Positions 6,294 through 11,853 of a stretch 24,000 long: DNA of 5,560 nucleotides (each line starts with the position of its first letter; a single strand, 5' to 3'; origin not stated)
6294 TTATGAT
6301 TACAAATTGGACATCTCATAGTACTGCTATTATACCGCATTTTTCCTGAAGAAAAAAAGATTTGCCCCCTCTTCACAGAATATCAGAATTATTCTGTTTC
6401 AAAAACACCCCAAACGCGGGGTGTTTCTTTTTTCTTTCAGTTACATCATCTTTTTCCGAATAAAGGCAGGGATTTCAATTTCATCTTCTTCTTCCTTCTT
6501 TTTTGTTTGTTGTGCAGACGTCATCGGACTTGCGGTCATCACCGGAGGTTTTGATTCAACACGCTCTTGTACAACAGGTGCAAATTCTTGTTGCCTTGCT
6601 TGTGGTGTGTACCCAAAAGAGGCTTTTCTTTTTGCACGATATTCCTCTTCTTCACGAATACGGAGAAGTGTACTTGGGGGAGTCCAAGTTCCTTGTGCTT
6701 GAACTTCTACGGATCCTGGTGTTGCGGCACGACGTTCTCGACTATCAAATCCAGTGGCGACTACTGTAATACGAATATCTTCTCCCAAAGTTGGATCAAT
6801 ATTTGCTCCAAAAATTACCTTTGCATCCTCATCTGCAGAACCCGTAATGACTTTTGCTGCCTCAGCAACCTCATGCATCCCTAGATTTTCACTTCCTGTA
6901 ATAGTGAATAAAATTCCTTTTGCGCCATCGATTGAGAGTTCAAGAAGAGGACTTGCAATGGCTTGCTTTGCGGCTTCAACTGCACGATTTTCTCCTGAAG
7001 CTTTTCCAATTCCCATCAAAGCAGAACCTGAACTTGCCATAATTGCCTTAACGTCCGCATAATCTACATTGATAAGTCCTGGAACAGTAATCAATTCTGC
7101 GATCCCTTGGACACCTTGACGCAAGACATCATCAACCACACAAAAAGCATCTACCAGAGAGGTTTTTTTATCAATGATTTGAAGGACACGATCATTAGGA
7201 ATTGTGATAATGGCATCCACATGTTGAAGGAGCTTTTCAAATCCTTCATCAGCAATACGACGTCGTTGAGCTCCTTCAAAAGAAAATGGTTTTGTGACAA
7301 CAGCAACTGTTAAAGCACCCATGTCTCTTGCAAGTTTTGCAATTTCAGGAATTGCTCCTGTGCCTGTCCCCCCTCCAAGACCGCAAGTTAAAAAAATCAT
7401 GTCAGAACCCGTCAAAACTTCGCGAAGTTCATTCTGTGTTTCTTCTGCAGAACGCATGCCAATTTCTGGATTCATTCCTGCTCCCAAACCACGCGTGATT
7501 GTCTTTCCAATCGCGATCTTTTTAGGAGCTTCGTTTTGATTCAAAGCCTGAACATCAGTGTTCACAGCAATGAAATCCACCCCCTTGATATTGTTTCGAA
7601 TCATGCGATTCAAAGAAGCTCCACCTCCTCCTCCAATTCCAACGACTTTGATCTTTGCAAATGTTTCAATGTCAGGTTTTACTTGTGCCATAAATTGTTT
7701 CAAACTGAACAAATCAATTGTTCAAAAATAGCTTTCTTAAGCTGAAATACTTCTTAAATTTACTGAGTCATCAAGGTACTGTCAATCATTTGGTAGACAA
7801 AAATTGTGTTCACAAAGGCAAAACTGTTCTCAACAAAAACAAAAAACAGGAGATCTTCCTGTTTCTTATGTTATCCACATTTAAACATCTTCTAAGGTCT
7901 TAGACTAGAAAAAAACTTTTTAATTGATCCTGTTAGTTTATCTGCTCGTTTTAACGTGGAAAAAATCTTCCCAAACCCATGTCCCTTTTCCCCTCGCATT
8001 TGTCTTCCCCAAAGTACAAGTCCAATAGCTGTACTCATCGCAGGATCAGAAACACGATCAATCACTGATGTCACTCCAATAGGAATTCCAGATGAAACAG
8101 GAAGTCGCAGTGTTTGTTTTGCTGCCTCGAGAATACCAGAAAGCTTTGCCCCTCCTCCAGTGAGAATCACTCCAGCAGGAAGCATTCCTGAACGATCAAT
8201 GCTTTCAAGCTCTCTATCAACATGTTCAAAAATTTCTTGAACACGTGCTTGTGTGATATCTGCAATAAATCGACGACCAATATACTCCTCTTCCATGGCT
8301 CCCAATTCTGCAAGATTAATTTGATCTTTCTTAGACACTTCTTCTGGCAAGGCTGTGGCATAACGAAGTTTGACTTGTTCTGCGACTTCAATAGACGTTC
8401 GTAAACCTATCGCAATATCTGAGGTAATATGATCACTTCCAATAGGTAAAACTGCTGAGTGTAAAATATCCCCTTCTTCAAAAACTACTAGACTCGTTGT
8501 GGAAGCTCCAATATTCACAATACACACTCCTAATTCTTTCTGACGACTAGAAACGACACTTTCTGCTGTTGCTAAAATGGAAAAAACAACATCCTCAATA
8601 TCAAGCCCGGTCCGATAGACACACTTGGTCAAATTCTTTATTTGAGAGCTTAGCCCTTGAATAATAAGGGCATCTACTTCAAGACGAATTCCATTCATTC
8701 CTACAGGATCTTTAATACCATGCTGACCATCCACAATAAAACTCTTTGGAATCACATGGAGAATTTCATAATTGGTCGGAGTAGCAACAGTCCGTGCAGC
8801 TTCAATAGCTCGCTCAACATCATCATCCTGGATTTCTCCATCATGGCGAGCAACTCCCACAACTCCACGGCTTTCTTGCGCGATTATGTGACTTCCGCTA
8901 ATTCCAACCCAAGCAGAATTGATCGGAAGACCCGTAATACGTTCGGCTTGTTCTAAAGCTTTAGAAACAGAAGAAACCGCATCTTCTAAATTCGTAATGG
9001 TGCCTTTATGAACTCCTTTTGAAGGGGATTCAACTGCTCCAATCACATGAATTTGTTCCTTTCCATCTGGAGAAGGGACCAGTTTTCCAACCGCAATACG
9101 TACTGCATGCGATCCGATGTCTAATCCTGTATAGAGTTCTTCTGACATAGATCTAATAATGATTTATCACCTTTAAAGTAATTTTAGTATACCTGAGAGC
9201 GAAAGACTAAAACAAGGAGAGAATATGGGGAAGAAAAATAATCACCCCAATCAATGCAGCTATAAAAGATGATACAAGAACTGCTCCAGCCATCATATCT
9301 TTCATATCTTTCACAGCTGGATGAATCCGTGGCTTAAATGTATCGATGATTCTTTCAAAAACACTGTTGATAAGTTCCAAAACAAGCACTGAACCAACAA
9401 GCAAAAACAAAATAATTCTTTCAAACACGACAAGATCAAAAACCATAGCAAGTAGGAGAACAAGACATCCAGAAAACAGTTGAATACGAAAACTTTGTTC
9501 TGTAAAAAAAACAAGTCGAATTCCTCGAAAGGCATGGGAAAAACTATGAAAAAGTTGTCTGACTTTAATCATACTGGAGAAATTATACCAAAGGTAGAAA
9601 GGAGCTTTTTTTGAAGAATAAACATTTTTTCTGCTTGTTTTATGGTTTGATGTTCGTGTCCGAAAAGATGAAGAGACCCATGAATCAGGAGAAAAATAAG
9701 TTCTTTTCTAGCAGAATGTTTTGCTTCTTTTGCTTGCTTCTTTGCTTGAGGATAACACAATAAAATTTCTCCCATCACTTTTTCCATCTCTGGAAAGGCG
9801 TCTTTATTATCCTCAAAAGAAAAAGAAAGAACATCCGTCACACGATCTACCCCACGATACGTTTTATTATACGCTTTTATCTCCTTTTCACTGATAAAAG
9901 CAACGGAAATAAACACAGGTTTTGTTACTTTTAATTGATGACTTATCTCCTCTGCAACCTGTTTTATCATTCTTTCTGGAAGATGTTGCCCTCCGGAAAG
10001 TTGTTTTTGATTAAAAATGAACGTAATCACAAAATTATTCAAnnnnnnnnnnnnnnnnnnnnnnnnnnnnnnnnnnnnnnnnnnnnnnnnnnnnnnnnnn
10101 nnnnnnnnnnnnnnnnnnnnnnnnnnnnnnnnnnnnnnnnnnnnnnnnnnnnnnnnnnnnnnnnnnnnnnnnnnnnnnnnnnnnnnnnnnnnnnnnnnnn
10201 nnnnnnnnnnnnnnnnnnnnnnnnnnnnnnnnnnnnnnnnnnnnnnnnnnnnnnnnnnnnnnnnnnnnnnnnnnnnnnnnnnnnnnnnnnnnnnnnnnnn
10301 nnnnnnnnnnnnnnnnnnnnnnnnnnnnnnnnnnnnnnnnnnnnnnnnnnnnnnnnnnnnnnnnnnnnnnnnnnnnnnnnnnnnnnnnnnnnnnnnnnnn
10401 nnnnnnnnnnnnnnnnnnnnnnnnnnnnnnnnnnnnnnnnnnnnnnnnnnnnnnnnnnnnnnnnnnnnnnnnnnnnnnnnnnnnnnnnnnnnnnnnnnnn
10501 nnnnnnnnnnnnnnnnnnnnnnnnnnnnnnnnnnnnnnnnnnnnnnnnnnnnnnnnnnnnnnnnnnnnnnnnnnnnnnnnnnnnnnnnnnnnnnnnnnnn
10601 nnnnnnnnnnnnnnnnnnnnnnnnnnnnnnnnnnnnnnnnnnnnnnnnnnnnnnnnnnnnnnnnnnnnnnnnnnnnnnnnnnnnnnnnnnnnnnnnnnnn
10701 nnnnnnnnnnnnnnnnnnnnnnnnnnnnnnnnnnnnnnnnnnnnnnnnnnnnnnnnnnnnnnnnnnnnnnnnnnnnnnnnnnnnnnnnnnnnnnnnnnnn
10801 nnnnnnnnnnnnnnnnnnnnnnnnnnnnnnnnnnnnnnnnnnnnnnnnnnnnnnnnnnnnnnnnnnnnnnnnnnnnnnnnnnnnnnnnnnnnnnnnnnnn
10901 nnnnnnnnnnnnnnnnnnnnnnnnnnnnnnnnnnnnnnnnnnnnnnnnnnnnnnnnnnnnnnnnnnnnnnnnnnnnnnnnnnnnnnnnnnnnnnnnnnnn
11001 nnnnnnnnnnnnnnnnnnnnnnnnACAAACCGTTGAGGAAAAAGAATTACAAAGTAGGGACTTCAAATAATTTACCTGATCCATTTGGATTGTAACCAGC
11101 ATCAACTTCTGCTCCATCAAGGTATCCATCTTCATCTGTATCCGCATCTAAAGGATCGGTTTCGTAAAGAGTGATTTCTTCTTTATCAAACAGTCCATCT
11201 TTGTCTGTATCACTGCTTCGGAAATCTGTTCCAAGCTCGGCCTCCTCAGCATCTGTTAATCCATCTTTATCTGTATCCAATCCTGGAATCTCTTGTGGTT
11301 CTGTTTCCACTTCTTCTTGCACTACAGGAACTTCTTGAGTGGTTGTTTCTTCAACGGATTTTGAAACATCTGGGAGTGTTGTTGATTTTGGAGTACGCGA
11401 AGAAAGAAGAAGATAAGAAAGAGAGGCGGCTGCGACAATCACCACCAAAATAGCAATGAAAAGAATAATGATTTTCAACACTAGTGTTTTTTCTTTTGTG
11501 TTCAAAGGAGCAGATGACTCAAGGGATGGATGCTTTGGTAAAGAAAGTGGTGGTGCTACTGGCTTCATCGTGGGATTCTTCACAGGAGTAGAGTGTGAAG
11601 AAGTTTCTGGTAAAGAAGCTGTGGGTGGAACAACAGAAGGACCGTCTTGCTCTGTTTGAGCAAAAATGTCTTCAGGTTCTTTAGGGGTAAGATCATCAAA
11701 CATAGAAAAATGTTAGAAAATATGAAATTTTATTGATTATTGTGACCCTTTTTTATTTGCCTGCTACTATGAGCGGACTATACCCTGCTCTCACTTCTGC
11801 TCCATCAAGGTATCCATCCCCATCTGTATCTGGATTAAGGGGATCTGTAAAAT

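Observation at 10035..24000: Contiguous, terminator-free surface-protein block: Ig-like protein, 3400-aa pilin-anchored protein and three TSP3-repeat membrane proteins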

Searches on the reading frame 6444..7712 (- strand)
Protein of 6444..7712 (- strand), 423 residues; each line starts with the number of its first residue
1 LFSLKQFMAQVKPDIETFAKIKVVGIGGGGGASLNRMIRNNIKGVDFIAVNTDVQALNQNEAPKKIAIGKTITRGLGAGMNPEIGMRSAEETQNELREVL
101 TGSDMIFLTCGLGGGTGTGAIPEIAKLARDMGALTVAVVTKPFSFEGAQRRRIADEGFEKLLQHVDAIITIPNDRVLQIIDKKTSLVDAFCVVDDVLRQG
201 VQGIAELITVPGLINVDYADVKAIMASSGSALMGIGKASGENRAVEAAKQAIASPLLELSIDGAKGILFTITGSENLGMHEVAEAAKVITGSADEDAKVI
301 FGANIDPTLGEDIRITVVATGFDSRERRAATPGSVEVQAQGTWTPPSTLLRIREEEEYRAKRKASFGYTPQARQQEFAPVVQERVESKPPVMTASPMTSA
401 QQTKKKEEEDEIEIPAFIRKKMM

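Call 7: search_protein_families(library=pfam, proteins=[window:6444-7712:-], max_evalue=0.001)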
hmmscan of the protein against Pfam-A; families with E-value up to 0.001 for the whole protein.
window:6444-7712:- (423 aa): 3 families
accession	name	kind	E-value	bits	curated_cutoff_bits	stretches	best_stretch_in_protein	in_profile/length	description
PF00091.31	Tubulin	-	4.8e-46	157.9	33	1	20-181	1-190/190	Tubulin/FtsZ family, GTPase domain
PF12327.13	FtsZ_C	-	1.6e-33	115.3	27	1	229-323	1-95/95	FtsZ family, C-terminal domain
PF13809.12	Tubulin_2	-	0.00013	21.8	27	0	96-131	155-189/356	Tubulin like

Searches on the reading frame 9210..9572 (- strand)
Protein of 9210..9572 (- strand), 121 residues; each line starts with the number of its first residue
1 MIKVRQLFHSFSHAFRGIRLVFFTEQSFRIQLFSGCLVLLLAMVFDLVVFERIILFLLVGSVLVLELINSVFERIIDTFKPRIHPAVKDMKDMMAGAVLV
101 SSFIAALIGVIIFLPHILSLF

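Call 7: search_protein_families(library=pfam, proteins=[window:9210-9572:-], max_evalue=0.001)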
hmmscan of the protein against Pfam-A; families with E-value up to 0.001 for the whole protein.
window:9210-9572:- (121 aa): 1 family
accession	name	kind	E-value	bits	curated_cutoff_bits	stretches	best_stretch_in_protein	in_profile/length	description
PF01219.24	DAGK_prokar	-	8.2e-29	99.9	22.3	1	13-113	2-102/102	Prokaryotic diacylglycerol kinase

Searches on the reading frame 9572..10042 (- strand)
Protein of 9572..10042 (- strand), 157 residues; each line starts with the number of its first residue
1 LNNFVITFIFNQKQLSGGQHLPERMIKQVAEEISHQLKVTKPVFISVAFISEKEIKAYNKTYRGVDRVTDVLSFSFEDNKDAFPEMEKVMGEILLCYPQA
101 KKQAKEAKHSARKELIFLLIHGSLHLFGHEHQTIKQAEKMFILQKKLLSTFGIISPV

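Call 7: search_protein_families(library=pfam, proteins=[window:9572-10042:-], max_evalue=0.001)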
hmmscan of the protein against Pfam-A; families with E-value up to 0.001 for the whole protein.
window:9572-10042:- (157 aa): 1 family
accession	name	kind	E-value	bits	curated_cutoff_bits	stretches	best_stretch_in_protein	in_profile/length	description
PF02130.23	YbeY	-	5.7e-36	123.7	25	1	23-150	8-128/129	Endoribonuclease YbeY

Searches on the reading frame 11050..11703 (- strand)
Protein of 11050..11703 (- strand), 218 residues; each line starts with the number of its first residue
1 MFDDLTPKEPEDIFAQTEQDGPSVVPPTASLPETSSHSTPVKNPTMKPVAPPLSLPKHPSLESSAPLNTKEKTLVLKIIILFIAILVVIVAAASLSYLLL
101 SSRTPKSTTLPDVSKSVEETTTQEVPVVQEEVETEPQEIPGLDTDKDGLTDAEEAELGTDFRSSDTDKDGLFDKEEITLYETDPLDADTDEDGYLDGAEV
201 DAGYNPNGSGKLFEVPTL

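Call 5: search_protein_families(library=pfam, proteins=[window:11050-11703:-], max_evalue=0.01)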
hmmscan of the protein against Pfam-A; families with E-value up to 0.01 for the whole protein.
window:11050-11703:- (218 aa): 1 family
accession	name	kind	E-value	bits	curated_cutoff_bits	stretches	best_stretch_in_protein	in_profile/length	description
PF18884.5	TSP3_bac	-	1.5e-12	47.5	25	3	165-187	1-22/22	Bacterial TSP3 repeat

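Call 8: search_protein_families(library=ncbifam, proteins=[window:11050-11703:-], max_evalue=0.01)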
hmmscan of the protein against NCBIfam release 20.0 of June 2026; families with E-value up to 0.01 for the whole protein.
window:11050-11703:- (218 aa): 5 families
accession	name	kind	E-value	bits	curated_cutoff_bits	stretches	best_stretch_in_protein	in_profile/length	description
NF033765.2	gliding_CglD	equivalog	2.1e-06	25.8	400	1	130-200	167-241/1124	adventurous gliding motility lipoprotein CglD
NF053806.1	lanmdlnLanM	equivalog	2.2e-05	24.5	135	1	135-201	26-96/132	lanmodulin LanM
NF005411.0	PRK06975.1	equivalog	0.0031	15.9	414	1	11-132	259-379/660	fused uroporphyrinogen-III synthase HemD/membrane protein HemX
NF004285.1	PRK05696.1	equivalog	0.0051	16.6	179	1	70-123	12-66/171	flagellar basal body-associated protein FliL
NF033483.0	PknB_PASTA_kin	equivalog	0.0082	15.2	450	1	27-131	293-388/563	Stk1 family PASTA domain-containing Ser/Thr kinase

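Call 10: find_encoding_contigs(protein=window:11050-11703:-, flank=10000)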
Protein window:11050-11703:- (218 aa): 24 contigs read that carry it; 6 places shown.
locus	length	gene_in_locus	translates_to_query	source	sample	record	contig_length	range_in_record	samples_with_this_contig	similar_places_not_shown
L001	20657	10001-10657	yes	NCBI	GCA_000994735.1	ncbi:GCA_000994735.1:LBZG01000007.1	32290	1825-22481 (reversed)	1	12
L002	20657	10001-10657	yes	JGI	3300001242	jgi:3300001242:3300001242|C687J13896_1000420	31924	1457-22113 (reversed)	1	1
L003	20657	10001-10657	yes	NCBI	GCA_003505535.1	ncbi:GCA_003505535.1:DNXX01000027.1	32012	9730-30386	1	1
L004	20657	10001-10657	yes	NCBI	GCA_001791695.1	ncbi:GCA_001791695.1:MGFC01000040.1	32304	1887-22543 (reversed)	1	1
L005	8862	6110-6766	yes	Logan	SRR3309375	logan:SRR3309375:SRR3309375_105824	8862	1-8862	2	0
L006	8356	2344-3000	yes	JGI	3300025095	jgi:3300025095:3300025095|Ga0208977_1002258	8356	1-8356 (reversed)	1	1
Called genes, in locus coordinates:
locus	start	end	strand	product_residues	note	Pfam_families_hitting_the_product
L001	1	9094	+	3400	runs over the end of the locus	PF18895:T4SS_pilin, PF13205:Big_5 (faint), PF13948:DUF4215 (faint), PF01833:TIG (faint), PF00092:VWA (faint)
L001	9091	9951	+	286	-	PF18884:TSP3_bac (weak)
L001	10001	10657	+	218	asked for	PF18884:TSP3_bac (faint)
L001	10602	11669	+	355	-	-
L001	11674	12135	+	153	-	PF02130:YbeY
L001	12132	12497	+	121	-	PF01219:DAGK_prokar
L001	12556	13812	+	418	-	PF11104:PilM_2 (faint), PF02491:SHS2_FTSA, PF06723:MreB_Mbl, PF14450:FtsA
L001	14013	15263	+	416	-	PF00091:Tubulin, PF12327:FtsZ_C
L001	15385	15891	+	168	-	PF22811:Zn_ribbon_NrdR, PF03477:ATP-cone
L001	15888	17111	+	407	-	PF00089:Trypsin, PF13365:Trypsin_2, PF13180:PDZ_2, PF00595:PDZ (weak), PF17820:PDZ_6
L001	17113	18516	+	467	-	PF00224:PK, PF02887:PK_C (faint)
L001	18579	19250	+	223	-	PF00293:NUDIX, PF19368:WHD_AraR, PF21906:WHD_NrtR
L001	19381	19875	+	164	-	PF13672:PP2C_2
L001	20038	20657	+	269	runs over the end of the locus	PF00857:Isochorismatase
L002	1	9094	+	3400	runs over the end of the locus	PF18895:T4SS_pilin, PF13205:Big_5 (faint), PF13948:DUF4215 (faint), PF01833:TIG (faint), PF00092:VWA (faint)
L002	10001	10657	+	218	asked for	PF18884:TSP3_bac (faint)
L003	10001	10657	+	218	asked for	PF18884:TSP3_bac (faint)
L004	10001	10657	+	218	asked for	PF18884:TSP3_bac (faint)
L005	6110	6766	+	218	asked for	PF18884:TSP3_bac (faint)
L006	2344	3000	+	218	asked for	PF18884:TSP3_bac (faint)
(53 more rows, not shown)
